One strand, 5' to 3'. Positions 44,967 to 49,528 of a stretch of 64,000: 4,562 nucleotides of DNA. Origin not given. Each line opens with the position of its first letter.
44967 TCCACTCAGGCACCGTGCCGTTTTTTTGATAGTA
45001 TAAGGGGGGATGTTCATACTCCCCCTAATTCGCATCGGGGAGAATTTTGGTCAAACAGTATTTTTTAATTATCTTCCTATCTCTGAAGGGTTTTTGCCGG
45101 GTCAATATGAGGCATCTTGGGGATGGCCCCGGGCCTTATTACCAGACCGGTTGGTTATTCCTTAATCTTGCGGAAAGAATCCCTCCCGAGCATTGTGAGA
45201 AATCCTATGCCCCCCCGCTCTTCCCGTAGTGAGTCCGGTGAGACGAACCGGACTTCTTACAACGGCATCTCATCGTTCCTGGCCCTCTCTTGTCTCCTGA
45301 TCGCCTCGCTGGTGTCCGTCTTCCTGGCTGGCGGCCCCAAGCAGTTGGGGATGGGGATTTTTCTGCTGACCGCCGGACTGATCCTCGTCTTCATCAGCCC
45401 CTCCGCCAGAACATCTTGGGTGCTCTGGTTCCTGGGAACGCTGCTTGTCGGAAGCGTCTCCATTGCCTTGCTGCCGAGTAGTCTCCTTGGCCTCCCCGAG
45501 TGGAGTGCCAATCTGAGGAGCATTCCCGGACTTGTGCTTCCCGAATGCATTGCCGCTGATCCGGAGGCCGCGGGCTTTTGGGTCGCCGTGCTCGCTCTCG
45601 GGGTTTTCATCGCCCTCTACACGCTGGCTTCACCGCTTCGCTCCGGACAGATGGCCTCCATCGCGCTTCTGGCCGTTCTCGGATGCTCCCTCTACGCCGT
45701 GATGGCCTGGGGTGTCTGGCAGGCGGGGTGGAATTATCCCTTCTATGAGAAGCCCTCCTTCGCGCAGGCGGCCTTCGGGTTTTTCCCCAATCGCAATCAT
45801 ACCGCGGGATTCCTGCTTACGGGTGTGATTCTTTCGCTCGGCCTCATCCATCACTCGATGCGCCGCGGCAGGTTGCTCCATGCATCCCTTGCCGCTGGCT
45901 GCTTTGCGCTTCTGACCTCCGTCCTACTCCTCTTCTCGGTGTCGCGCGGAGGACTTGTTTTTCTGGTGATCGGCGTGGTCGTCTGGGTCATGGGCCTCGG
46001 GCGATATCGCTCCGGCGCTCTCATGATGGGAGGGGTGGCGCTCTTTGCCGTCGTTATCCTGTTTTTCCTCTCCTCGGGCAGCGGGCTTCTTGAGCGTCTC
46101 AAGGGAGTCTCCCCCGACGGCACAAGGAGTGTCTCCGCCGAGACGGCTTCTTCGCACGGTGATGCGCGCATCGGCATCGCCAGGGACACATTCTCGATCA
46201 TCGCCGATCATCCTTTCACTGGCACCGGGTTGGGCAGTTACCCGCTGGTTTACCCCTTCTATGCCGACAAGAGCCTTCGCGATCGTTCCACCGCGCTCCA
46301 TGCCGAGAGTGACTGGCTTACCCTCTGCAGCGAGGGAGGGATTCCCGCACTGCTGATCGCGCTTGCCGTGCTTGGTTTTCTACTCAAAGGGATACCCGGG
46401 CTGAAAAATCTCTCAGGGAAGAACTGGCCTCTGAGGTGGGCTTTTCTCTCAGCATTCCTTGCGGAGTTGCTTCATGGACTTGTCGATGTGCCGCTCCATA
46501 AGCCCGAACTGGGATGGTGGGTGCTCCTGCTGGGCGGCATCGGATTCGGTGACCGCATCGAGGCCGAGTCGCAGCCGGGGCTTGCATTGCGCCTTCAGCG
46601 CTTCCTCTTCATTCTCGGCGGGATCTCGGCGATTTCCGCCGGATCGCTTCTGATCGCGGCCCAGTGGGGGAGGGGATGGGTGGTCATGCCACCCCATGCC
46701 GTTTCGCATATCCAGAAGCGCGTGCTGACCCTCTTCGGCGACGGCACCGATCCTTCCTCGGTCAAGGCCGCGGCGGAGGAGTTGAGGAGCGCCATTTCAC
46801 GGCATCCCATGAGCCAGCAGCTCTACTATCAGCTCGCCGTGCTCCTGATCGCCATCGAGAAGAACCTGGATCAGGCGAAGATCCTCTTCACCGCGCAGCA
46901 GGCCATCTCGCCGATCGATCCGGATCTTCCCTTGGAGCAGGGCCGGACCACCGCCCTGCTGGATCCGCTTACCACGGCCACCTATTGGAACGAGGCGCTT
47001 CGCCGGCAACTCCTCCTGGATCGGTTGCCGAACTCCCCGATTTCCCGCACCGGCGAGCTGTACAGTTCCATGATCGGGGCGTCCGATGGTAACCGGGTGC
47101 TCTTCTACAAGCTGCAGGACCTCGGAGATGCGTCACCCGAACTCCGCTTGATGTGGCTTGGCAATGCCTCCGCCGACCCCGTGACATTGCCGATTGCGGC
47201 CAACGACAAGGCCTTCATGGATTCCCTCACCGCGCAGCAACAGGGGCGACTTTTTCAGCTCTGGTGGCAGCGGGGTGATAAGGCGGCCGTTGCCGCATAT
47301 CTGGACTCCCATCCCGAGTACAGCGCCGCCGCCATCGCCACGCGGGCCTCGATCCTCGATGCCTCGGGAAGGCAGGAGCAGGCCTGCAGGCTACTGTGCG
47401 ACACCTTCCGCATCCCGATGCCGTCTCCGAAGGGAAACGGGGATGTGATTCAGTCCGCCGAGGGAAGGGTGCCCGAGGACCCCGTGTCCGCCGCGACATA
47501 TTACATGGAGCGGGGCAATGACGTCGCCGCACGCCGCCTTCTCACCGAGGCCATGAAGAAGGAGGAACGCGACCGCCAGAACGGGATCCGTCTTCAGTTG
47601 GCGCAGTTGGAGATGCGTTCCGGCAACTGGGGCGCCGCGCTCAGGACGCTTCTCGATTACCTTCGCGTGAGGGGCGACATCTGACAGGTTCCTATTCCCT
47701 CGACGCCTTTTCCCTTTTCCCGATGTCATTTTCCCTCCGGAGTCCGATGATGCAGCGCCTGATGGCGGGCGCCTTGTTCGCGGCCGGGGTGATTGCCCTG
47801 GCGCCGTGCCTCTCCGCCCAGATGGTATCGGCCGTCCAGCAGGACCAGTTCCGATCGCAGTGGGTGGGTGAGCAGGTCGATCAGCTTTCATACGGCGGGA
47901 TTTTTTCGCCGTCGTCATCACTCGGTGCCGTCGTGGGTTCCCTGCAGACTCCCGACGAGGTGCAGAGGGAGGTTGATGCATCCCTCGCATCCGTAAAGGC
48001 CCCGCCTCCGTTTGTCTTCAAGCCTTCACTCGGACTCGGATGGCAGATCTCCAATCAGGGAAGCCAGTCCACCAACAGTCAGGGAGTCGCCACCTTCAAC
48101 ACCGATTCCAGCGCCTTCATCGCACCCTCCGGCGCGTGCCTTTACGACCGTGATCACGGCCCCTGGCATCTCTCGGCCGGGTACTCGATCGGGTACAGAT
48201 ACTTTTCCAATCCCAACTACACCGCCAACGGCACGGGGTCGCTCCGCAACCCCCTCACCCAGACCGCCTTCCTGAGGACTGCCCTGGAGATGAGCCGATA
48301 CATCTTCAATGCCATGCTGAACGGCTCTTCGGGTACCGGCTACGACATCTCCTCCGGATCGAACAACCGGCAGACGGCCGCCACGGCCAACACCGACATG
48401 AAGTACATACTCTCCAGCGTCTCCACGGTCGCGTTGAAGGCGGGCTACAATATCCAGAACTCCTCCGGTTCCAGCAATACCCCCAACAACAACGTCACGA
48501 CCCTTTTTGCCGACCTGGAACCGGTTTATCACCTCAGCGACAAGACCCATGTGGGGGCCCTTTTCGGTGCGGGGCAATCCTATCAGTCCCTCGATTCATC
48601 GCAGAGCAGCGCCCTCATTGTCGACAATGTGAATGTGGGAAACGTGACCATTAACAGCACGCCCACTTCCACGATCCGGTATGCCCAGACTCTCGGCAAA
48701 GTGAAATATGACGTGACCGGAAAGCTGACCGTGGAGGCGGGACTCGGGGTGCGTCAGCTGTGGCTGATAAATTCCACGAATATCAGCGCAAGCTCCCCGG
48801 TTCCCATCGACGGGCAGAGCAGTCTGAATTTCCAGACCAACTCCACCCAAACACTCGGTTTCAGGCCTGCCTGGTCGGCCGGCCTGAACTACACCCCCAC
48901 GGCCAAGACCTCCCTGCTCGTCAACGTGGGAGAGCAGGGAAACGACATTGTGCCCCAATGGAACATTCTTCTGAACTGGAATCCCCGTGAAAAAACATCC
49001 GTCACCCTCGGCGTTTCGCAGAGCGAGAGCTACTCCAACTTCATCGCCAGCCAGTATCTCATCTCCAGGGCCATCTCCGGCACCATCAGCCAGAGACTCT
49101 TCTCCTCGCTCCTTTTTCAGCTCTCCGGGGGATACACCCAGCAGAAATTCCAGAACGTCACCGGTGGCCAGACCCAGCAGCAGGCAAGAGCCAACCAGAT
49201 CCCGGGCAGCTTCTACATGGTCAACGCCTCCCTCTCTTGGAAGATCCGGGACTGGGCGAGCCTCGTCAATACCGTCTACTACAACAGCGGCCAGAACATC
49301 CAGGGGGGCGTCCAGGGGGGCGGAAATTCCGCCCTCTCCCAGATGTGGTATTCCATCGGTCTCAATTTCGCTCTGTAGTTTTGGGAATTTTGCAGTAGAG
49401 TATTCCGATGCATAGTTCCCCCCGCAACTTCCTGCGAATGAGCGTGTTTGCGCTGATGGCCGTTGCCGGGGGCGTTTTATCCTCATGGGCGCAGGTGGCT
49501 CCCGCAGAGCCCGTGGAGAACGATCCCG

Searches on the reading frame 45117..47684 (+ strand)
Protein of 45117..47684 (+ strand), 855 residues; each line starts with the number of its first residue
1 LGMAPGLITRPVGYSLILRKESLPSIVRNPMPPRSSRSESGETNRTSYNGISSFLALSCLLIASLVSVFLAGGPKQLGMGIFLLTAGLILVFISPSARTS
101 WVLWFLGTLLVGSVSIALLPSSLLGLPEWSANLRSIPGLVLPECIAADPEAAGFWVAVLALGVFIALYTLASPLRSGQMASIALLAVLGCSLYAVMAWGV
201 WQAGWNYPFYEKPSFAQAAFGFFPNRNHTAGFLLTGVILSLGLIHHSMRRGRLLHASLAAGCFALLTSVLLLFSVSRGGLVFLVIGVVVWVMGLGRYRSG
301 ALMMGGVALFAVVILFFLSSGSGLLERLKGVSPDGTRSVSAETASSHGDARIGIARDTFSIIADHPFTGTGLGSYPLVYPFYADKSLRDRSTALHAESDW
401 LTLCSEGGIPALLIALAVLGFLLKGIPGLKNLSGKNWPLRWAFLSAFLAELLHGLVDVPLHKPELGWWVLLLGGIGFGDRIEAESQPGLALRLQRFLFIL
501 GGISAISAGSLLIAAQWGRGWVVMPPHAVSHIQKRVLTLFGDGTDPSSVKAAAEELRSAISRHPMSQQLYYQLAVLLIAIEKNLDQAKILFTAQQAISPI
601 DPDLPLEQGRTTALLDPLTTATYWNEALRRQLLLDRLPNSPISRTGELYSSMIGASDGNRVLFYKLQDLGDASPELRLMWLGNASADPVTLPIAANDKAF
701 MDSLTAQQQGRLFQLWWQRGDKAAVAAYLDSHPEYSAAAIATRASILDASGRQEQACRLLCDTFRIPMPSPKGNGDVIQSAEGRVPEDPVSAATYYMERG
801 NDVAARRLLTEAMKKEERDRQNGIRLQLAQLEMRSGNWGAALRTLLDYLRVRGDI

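Call 60: search_protein_families(library=pfam, proteins=[window:45117-47684:+], max_evalue=0.01)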
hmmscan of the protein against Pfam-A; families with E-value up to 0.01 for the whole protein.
window:45117-47684:+ (855 aa): 3 families
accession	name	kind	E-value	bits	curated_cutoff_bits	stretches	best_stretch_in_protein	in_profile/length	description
PF04932.20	Wzy_C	-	1.5e-19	70.7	31.7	1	263-415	2-148/149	O-Antigen ligase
PF14559.12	TPR_19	-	0.00015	22.4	25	0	550-595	8-52/68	Tetratricopeptide repeat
PF13428.12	TPR_14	-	0.0037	18.2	23.5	0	824-851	3-30/44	Tetratricopeptide repeat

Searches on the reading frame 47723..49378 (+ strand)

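Call 67: search_protein_families(library=pfam, proteins=[window:47723-49378:+], max_evalue=0.001)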
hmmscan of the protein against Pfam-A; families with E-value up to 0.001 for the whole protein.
window:47723-49378:+ (551 aa): 1 family
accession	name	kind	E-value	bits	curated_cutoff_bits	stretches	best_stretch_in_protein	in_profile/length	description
PF10082.15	BBP2_2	-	3.2e-06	26.7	23.7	1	417-507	262-348/378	Putative beta-barrel porin 2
